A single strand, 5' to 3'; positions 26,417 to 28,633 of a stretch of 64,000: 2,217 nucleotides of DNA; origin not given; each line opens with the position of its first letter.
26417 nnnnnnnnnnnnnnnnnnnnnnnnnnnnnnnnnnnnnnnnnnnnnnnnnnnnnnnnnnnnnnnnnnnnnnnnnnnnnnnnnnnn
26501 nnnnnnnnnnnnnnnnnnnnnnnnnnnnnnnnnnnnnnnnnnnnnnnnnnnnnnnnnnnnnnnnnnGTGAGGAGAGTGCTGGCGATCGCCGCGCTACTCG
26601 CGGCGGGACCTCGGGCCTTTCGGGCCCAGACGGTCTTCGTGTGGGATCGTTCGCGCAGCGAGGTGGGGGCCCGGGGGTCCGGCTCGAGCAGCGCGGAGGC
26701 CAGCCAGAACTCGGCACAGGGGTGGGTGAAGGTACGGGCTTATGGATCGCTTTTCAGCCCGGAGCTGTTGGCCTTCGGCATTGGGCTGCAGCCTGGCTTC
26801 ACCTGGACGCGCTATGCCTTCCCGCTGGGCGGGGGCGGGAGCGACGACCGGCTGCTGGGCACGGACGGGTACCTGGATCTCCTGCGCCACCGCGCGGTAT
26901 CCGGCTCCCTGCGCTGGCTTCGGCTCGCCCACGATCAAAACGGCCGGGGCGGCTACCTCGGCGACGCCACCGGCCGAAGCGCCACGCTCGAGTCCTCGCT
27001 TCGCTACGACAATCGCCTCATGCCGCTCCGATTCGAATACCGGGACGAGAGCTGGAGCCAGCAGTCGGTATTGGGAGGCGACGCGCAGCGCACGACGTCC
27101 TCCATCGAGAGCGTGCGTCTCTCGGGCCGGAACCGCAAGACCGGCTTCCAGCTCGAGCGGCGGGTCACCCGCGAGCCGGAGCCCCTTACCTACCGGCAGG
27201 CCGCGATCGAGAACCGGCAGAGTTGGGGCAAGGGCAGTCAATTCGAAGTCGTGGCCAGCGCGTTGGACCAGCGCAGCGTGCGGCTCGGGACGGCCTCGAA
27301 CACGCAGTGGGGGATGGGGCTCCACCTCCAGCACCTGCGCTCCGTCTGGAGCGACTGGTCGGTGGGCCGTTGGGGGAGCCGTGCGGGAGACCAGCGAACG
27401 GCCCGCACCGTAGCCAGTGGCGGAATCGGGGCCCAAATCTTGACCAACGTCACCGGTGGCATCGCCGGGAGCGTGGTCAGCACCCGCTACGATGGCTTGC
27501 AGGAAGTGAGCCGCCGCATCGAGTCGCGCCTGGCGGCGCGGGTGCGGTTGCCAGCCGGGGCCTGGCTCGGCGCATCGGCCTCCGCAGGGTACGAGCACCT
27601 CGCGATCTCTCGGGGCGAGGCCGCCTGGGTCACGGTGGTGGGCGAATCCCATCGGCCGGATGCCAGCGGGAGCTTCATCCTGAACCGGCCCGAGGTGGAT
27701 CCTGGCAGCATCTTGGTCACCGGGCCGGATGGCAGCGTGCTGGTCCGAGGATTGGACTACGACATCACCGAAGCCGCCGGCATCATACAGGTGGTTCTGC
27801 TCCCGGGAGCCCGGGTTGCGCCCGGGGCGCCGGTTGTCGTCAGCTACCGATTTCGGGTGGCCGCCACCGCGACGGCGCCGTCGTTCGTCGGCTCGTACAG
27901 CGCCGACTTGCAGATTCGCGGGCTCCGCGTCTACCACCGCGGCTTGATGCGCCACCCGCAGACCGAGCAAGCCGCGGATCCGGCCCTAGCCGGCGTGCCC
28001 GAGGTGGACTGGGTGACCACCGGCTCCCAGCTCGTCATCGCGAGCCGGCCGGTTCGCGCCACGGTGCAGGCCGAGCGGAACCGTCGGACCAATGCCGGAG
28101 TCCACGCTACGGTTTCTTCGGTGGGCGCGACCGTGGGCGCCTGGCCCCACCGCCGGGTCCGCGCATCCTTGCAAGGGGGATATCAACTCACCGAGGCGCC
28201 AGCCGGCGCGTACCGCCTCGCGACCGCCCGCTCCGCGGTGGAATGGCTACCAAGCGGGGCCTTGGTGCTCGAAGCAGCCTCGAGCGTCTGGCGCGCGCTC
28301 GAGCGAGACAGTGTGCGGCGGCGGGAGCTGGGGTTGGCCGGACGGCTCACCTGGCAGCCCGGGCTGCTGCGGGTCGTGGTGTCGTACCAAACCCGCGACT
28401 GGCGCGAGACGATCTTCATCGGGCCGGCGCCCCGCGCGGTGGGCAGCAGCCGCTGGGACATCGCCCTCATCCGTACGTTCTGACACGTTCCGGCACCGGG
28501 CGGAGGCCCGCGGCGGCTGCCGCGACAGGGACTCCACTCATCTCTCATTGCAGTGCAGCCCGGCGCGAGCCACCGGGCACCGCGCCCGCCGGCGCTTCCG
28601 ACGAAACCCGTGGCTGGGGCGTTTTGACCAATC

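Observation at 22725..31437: Locus A: c7-type hexaheme lipoprotein coupled to a 638-aa outer-membrane barrel and surrounded by 4-, 7- and 13-heme cytochromes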

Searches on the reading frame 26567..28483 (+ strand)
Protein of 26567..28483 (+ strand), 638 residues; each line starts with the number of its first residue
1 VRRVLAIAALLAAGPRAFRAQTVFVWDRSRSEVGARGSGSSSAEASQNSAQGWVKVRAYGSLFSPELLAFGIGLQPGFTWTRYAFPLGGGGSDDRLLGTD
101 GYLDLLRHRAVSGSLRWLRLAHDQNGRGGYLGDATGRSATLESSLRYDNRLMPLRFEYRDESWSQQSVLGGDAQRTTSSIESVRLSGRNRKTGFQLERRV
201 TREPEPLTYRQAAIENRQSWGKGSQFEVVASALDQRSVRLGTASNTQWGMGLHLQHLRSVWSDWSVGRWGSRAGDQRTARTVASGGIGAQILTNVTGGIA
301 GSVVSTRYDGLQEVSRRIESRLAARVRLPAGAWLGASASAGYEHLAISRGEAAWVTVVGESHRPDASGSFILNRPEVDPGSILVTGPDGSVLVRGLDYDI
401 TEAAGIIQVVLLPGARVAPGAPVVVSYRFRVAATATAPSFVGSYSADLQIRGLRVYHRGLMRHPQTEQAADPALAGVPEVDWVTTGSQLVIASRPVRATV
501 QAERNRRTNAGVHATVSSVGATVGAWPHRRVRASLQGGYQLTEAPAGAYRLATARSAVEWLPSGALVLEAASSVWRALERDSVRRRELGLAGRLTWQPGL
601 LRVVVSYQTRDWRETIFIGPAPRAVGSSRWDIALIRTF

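Call 3: search_protein_families(library=pfam, proteins=[window:26567-28483:+], max_evalue=0.1)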
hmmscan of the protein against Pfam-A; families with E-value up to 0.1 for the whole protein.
window:26567-28483:+ (638 aa): 0 families

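Call 4: search_protein_families(library=ncbifam, proteins=[window:26567-28483:+], max_evalue=0.1)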
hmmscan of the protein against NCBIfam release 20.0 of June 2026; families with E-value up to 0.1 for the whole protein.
window:26567-28483:+ (638 aa): 1 family
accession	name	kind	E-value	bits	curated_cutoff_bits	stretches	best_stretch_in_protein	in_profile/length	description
NF052337.1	tail_tube_6XGR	equivalog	0.0031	17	60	1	355-433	93-172/245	phage tail tube protein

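Call 5: find_homologous_proteins(query=window:26567-28483:+)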
Query window:26567-28483:+ (638 aa): 3 proteins with E <= 0.001 among 8000 candidates.
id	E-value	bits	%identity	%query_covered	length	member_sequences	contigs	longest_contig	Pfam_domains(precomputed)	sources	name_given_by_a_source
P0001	0.0e+0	1329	95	100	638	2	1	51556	-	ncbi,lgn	-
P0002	0.0e+0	1103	78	100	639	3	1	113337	-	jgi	-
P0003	1.6e-84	303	32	100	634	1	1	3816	-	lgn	-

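Call 6: search_solved_structures(query=window:26567-28483:+, max_evalue=10)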
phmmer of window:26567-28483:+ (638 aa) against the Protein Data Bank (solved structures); distinct sequences matched with E-value up to 10: 7.
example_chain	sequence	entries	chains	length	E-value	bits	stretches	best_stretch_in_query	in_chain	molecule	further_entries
2rp4_A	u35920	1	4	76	1.9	10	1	539-587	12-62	Transcription factor p53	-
6yrt_A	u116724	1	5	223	2.5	9.6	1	285-321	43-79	Transaldolase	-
6yrm_A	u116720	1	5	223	2.6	9.5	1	285-321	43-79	Probable transaldolase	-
3s0c_A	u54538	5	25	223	2.6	9.5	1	285-321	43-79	Probable transaldolase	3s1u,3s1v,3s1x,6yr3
4xz9_A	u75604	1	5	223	2.6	9.5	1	285-321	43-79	Probable transaldolase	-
6ys0_A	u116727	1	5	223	2.6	9.5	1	285-321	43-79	Probable transaldolase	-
6yre_A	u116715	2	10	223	2.8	9.4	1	285-321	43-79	Probable transaldolase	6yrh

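Call 10: find_encoding_contigs(protein=P0001, flank=10000, max_places=4)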
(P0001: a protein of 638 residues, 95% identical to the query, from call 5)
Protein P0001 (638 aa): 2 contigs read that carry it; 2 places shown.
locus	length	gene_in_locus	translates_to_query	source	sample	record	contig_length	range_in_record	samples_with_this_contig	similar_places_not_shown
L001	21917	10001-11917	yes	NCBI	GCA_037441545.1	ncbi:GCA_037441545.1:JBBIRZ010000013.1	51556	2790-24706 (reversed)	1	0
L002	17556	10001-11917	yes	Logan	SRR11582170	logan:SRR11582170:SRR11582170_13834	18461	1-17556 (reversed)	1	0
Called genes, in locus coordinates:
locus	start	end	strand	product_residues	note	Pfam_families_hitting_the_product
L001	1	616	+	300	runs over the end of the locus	-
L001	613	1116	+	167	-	PF01661:Macro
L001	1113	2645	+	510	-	PF01841:Transglut_core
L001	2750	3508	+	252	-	PF00005:ABC_tran, PF13304:AAA_21 (weak)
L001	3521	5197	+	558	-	PF16949:ABC_tran_2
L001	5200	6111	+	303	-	PF02678:Pirin, PF05726:Pirin_C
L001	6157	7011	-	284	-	PF14537:Cytochrom_c3_2 (faint), PF14522:Cytochrome_C7 (faint), PF09699:Paired_CXXCH_1 (weak)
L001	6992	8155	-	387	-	PF01436:NHL (faint), PF17170:DUF5128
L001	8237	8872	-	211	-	PF22113:Mtrc-MtrF_II-IV_dom (faint), PF09699:Paired_CXXCH_1 (faint)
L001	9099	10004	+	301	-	PF02085:Cytochrom_CIII (faint), PF14522:Cytochrome_C7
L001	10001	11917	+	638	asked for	-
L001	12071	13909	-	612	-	PF09699:Paired_CXXCH_1 (faint), PF14522:Cytochrome_C7 (faint), PF14537:Cytochrom_c3_2 (faint)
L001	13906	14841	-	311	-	PF01436:NHL (faint)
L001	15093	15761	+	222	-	PF00072:Response_reg, PF00486:Trans_reg_C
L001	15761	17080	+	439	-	PF00512:HisKA, PF02518:HATPase_c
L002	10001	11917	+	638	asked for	-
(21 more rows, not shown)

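Call 11: find_encoding_contigs(protein=P0002, flank=10000, max_places=3)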
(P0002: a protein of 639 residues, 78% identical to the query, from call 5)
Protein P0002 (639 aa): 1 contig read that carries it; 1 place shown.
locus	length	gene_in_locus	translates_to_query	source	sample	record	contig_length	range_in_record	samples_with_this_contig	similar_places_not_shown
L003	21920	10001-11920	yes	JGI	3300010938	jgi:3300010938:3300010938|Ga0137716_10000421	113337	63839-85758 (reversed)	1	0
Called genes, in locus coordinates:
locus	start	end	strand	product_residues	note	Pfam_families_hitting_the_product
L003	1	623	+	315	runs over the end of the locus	PF13432:TPR_16, PF13371:TPR_9, PF14559:TPR_19, PF13424:TPR_12 (weak), PF13432:TPR_16, PF14559:TPR_19 (weak), PF00515:TPR_1 (weak), PF13424:TPR_12, +15 more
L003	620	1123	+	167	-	PF01661:Macro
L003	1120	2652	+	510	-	PF01841:Transglut_core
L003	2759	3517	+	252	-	PF00005:ABC_tran, PF13304:AAA_21 (weak)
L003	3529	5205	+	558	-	PF16949:ABC_tran_2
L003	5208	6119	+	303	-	PF02678:Pirin, PF05726:Pirin_C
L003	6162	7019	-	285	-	PF14522:Cytochrome_C7 (faint), PF09699:Paired_CXXCH_1, PF14537:Cytochrom_c3_2 (weak)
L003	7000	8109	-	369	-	PF01436:NHL (faint), PF17170:DUF5128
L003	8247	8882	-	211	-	PF22113:Mtrc-MtrF_II-IV_dom (faint), PF09699:Paired_CXXCH_1 (faint)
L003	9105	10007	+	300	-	PF02085:Cytochrom_CIII (faint), PF14522:Cytochrome_C7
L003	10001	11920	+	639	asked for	-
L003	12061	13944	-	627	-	PF09699:Paired_CXXCH_1 (faint), PF14522:Cytochrome_C7 (faint), PF14537:Cytochrom_c3_2 (faint)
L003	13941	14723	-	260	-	PF01436:NHL (faint)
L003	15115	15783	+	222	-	PF00072:Response_reg, PF00486:Trans_reg_C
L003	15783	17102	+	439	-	PF00512:HisKA, PF02518:HATPase_c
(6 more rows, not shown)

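Call 12: find_encoding_contigs(protein=P0003, flank=10000, max_places=3)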
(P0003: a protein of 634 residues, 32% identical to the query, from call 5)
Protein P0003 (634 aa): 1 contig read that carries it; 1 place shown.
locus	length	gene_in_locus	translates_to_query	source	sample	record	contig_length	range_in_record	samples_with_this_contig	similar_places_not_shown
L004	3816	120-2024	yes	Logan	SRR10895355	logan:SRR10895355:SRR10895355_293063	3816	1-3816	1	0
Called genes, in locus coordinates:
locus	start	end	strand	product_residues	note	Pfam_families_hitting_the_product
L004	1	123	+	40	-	?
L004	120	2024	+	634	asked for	-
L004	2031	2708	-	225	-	PF13468:Glyoxalase_3, PF13669:Glyoxalase_4 (weak)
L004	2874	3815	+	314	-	?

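Call 16: find_related_loci(query=A1, collection=genome_contigs, flank=10000)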
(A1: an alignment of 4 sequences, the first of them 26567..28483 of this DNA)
Query A1 (638 aa) in genome_contigs; peptide patterns used: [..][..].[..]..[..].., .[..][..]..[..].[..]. (x = any residue, [..] = any of these).
25 stretches matched a pattern, but none encodes a relative of the query by tblastn (E <= 1e-3).

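Call 17: predict_structure(alignment_id=A1)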
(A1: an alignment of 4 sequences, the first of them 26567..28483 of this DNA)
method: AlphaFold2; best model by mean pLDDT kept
length: 638 residues; sequences in the alignment: 4
mean_pLDDT: 40.9   pTM: 0.31
mean pLDDT of the five models: 40.9, 36.4, 35.8, 34.4, 31.5
residues with pLDDT >= 90: 1; 70-90: 64; 50-70: 134; < 50: 439
segments of 3 or more residues with pLDDT < 50: 1-352, 433-503, 518-521, 580-582, 617-620
pLDDT, mean of each block of 10 residues (from residue 1): 30 29 24 26 26 33 30 33 29 28 30 26 26 24 27 36 32 34 36 34 29 25 28 28 26 26 19 24 23 25 24 25 27 28 28 53 82 75 77 82 77 82 75 35 26 28 34 40 39 44 51 52 52 56 59 56 60 58 57 64 62 54 58 56
secondary structure, 60 per line:
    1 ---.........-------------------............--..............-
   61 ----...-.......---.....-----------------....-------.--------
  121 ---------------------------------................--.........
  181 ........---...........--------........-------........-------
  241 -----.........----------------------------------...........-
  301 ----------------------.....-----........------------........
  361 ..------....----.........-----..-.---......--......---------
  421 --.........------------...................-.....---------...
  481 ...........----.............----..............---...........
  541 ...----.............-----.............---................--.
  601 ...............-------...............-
elements in order: H4-12 E32-43 E46-59 E69-75 E79-83 E101-104 E154-169 E172-188 E192-202 E211-218 E226-233 E246-254 H289-299 E323-327 E333-340 E353-362 E369-372 E377-385 E398-403 E406-411 E423-431 E444-462 H464-468 E478-491 E496-508 E513-526 E530-543 E548-560 E566-578 E582-597 E600-615 E623-637

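Call 18: search_protein_representatives(alignment_id=A1)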
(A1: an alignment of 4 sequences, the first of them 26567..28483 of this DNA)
Query: 4 sequences, 638 profile positions. Proteins with E-value up to 0.001 (for the whole library): 861; up to 1e-10: 324; up to 1e-30: 102. The best 150 are listed.
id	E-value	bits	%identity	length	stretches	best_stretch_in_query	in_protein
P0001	0.0e+00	1231.1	-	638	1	1-638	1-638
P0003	0.0e+00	1106.8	-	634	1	1-638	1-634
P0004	6.2e-152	523.8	-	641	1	4-638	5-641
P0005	7.9e-147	506.9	-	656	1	13-638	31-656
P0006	3.5e-141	488.3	-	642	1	5-638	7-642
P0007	1.9e-134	466.0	-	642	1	10-638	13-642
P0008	1.8e-131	456.2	-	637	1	4-638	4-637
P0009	6.5e-127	441.1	-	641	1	1-638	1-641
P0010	7.0e-122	424.5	-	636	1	3-638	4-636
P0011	2.8e-121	422.5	-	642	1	12-638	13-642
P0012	3.8e-118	412.2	-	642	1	10-638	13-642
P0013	1.5e-109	383.8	-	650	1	4-638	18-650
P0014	3.9e-82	293.2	-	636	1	6-616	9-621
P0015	9.7e-79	282.0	-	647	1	7-617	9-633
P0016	9.5e-73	262.2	-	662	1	5-616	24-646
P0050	7.4e-44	166.8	-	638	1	20-551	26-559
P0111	9.6e-30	120.1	-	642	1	18-638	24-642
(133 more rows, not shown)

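Call 22: find_encoding_contigs(protein=P0004, flank=8000, max_places=2)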
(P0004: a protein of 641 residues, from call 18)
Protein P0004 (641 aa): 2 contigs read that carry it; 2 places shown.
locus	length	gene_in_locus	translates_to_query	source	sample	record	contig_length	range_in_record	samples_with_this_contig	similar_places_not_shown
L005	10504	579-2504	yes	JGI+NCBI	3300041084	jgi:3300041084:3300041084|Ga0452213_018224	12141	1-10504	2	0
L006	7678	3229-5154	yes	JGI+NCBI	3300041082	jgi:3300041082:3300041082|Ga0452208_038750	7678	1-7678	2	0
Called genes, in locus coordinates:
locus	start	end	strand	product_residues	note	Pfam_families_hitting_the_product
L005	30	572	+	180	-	PF14522:Cytochrome_C7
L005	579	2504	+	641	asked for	-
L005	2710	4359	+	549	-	PF13431:TPR_17 (faint), PF00515:TPR_1 (faint), PF07719:TPR_2 (faint), PF13414:TPR_11 (faint), PF13428:TPR_14 (faint), PF14559:TPR_19 (faint)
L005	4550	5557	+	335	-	PF13439:Glyco_transf_4, PF20706:GT4-conflict, PF00534:Glycos_transf_1, PF13692:Glyco_trans_1_4, PF13524:Glyco_trans_1_2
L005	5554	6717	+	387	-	PF13439:Glyco_transf_4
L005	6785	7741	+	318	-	PF00685:Sulfotransfer_1, PF13469:Sulfotransfer_3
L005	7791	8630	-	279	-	-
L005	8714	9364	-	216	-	PF20706:GT4-conflict (weak), PF00534:Glycos_transf_1, PF13692:Glyco_trans_1_4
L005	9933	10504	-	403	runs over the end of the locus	PF13579:Glyco_trans_4_4, PF13439:Glyco_transf_4, PF00534:Glycos_transf_1, PF13692:Glyco_trans_1_4, PF13524:Glyco_trans_1_2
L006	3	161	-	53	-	?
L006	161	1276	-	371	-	PF17170:DUF5128, PF01436:NHL (weak)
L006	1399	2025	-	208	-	PF14522:Cytochrome_C7 (faint), PF09699:Paired_CXXCH_1 (faint)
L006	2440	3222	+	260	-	PF14522:Cytochrome_C7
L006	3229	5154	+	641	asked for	-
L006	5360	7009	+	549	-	PF13431:TPR_17 (faint), PF00515:TPR_1 (faint), PF07719:TPR_2 (faint), PF13414:TPR_11 (faint), PF13428:TPR_14 (faint), PF14559:TPR_19 (faint)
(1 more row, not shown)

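Call 23: find_homologous_proteins(query=A2, max_evalue=0.00001)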
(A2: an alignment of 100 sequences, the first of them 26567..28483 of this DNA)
Query A2 (100 sequences) (638 aa, profile of the alignment): 3 proteins with E <= 0.00001 among 8000 candidates.
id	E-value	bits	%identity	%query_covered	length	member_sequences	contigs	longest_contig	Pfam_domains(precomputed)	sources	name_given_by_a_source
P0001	5.7e-172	591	95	100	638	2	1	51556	-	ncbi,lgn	-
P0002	8.2e-169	581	78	100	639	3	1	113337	-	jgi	-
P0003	1.4e-166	574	32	100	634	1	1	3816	-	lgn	-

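Call 25: find_encoding_contigs(protein=P0014, flank=8000, max_places=3)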
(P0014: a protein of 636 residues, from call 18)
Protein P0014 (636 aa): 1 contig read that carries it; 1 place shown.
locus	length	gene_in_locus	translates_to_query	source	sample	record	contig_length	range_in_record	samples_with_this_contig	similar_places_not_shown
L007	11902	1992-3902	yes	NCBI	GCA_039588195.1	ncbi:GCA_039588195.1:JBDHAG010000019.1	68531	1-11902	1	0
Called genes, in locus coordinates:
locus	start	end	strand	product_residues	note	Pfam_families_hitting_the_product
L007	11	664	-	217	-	PF22113:Mtrc-MtrF_II-IV_dom (faint), PF14522:Cytochrome_C7 (faint), PF09699:Paired_CXXCH_1 (faint)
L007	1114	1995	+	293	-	PF02085:Cytochrom_CIII (faint), PF14522:Cytochrome_C7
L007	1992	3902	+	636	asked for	-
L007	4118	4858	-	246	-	PF00034:Cytochrom_C, PF13442:Cytochrome_CBB3, PF00034:Cytochrom_C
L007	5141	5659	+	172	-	-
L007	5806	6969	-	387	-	PF09699:Paired_CXXCH_1 (faint)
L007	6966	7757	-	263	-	PF14522:Cytochrome_C7 (faint), PF09699:Paired_CXXCH_1 (faint), PF14537:Cytochrom_c3_2 (weak), PF22113:Mtrc-MtrF_II-IV_dom (weak)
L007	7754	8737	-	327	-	PF01436:NHL (faint), PF17170:DUF5128 (faint)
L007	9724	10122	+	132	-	PF13442:Cytochrome_CBB3, PF00034:Cytochrom_C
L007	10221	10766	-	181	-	-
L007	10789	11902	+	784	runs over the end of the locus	PF04879:Molybdop_Fe4S4, PF00384:Molybdopterin, PF01568:Molydop_binding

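Call 26: find_encoding_contigs(protein=P0050, flank=8000, max_places=3)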
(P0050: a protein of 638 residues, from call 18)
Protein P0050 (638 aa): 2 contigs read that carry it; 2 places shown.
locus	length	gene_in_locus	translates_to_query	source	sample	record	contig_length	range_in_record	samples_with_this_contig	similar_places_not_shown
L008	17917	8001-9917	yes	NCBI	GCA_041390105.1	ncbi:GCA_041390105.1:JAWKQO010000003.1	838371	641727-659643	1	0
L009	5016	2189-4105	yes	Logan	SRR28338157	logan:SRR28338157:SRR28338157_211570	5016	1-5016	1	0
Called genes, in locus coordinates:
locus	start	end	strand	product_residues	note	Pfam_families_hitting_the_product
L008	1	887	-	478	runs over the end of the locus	PF00072:Response_reg, PF00158:Sigma54_activat, PF14532:Sigma54_activ_2, PF07728:AAA_5 (weak), PF25601:AAA_lid_14, PF02954:HTH_8 (weak)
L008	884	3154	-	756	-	PF02743:dCache_1 (weak), PF00672:HAMP (weak), PF00989:PAS, PF08448:PAS_4, PF13426:PAS_9, PF00512:HisKA, PF02518:HATPase_c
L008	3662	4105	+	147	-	-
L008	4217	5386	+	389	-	PF25021:TEN_NHL (faint), PF17170:DUF5128 (faint), PF08450:SGL (weak), PF01436:NHL (weak)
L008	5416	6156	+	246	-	PF14522:Cytochrome_C7 (faint), PF22113:Mtrc-MtrF_II-IV_dom (faint), PF09699:Paired_CXXCH_1 (weak)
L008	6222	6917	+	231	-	PF14522:Cytochrome_C7 (faint), PF14537:Cytochrom_c3_2 (faint), PF09699:Paired_CXXCH_1 (weak)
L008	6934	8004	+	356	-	PF02085:Cytochrom_CIII (faint), PF14522:Cytochrome_C7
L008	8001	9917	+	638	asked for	-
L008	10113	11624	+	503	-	PF00144:Beta-lactamase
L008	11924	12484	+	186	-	PF07638:Sigma70_ECF, PF08281:Sigma70_r4_2 (weak)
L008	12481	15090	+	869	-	PF00069:Pkinase, PF01636:APH (faint), PF07714:PK_Tyr_Ser-Thr, PF03109:ABC1, PF17874:TPR_MalT (faint), PF13424:TPR_12, PF13374:TPR_10 (weak), PF13424:TPR_12, +1 more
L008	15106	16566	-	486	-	PF04389:Peptidase_M28, PF01546:Peptidase_M20, PF07687:M20_dimer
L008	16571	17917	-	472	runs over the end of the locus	PF04389:Peptidase_M28, PF01546:Peptidase_M20, PF07687:M20_dimer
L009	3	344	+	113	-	?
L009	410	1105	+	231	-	PF14522:Cytochrome_C7 (faint), PF14537:Cytochrom_c3_2 (faint), PF09699:Paired_CXXCH_1 (weak)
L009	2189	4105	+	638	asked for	-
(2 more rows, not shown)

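Call 27: find_encoding_contigs(protein=P0111, flank=8000, max_places=3)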
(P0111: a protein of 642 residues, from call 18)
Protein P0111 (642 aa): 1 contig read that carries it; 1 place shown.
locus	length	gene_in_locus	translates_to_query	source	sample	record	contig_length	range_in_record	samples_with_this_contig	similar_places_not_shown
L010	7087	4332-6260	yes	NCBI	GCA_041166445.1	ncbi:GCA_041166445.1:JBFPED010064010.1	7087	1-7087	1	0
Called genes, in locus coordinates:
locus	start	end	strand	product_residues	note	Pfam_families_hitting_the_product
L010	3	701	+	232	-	?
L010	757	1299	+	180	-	PF06525:SoxE, PF07731:Cu-oxidase_2 (faint)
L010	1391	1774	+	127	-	-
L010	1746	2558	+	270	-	-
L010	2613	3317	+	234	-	PF14537:Cytochrom_c3_2 (faint), PF14522:Cytochrome_C7 (faint), PF09699:Paired_CXXCH_1 (weak)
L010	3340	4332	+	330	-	PF02085:Cytochrom_CIII (faint), PF14522:Cytochrome_C7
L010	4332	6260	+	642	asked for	-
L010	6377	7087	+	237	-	?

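Call 28: predict_structure(alignment_id=A2)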
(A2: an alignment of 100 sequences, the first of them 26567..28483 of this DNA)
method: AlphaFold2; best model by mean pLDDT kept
length: 638 residues; sequences in the alignment: 100
mean_pLDDT: 92.3   pTM: 0.80
mean pLDDT of the five models: 92.3, 91.7, 91.6, 91.3, 90.6
residues with pLDDT >= 90: 496; 70-90: 110; 50-70: 27; < 50: 5
segments of 3 or more residues with pLDDT < 50: none
pLDDT, mean of each block of 10 residues (from residue 1): 73 56 83 98 94 97 94 98 87 96 96 98 82 91 98 98 92 92 98 98 94 98 98 92 95 98 98 91 98 98 94 96 97 98 89 81 88 90 88 92 85 88 92 86 98 98 73 68 98 96 94 93 97 97 93 97 98 96 95 98 98 90 92 98
secondary structure, 60 per line:
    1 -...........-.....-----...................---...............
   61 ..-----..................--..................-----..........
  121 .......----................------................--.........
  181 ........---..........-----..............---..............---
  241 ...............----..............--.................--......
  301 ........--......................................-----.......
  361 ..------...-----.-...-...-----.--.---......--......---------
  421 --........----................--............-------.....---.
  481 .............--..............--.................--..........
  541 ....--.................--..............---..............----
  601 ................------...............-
elements in order: H2-12 H14-18 E24-42 E46-62 E68-85 E88-105 E111-127 E132-147 E154-169 E172-188 E192-201 E207-220 E224-237 E241-255 E260-273 E276-292 E295-308 E311-328 E332-348 E354-362 E369-371 E383-385 E398-403 E406-411 E423-430 E435-450 E453-464 H472-476 E480-493 E496-509 E512-528 E531-544 E547-563 E566-579 E583-596 E601-616 E623-637
